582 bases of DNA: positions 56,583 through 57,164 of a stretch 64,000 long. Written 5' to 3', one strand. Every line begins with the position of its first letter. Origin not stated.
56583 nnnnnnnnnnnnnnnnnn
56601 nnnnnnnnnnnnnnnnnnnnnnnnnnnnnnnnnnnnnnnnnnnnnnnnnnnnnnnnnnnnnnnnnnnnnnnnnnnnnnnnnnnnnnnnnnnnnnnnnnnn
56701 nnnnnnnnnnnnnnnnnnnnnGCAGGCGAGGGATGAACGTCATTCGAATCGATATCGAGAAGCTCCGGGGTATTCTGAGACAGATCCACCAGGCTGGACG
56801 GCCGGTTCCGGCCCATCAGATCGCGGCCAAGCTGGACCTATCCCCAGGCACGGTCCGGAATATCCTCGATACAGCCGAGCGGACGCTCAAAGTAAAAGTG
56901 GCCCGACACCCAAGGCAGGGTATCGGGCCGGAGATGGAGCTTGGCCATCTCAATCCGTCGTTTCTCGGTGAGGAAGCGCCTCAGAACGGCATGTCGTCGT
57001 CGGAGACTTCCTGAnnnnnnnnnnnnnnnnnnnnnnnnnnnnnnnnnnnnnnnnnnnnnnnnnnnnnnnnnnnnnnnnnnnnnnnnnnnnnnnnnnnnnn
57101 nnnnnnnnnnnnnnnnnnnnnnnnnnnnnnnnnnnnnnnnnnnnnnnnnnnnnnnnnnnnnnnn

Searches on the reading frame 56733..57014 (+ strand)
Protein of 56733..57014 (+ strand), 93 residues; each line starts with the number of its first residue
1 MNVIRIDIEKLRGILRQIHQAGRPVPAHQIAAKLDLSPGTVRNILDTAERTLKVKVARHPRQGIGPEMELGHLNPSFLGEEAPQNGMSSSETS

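Call 26: search_protein_families(library=pfam, proteins=[window:56733-57014:+], max_evalue=0.1)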
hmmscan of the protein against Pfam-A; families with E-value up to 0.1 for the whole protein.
window:56733-57014:+ (93 aa): 17 families
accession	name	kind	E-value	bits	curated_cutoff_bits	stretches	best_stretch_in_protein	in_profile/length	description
PF09339.16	HTH_IclR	-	0.00013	22.1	22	1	12-47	6-41/52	IclR helix-turn-helix domain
PF08279.18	HTH_11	-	0.00018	21.7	25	1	12-63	3-53/55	HTH domain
PF13412.12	HTH_24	-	0.00031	20.7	21.9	1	11-47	5-40/48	Winged helix-turn-helix DNA-binding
PF04545.22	Sigma70_r4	-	0.00049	20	24.1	1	12-53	10-49/50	Sigma-70, region 4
PF03444.21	HrcA_DNA-bdg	-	0.0015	18.6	21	1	17-48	16-47/79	Winged helix-turn-helix transcription repressor, HrcA DNA-binding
PF01047.28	MarR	-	0.0034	17.7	24.6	1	14-47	8-40/59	MarR family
PF13384.12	HTH_23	-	0.0082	16.4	24.6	1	26-47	19-40/50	Homeodomain-like domain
PF04539.22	Sigma70_r3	-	0.0095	16.5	25.3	1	9-51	4-47/78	Sigma-70 region 3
PF12840.13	HTH_20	-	0.017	15.5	27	1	12-42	7-36/51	Helix-turn-helix domain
PF12802.13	MarR_2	-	0.031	14.9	27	1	14-50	10-46/61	MarR family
PF13635.12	DUF4143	-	0.052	13.7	28.1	1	6-64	11-70/160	Domain of unknown function (DUF4143)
PF08281.18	Sigma70_r4_2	-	0.053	13.6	25.7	0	29-45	31-47/54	Sigma-70, region 4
PF13542.12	HTH_Tnp_ISL3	-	0.053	13.4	27.4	1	27-46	29-48/51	Helix-turn-helix domain of transposase family ISL3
PF00196.25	GerE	-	0.058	13.5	23.5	1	28-54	21-47/57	Bacterial regulatory proteins, luxR family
PF08100.18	Dimerisation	-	0.07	13.4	25.6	1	14-47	30-63/93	O-methyltransferase dimerisation domain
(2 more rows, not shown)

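Call 27: search_protein_families(library=phrogs, proteins=[window:56733-57014:+], max_evalue=0.01)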
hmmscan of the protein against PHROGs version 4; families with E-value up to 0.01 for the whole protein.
window:56733-57014:+ (93 aa): 0 families
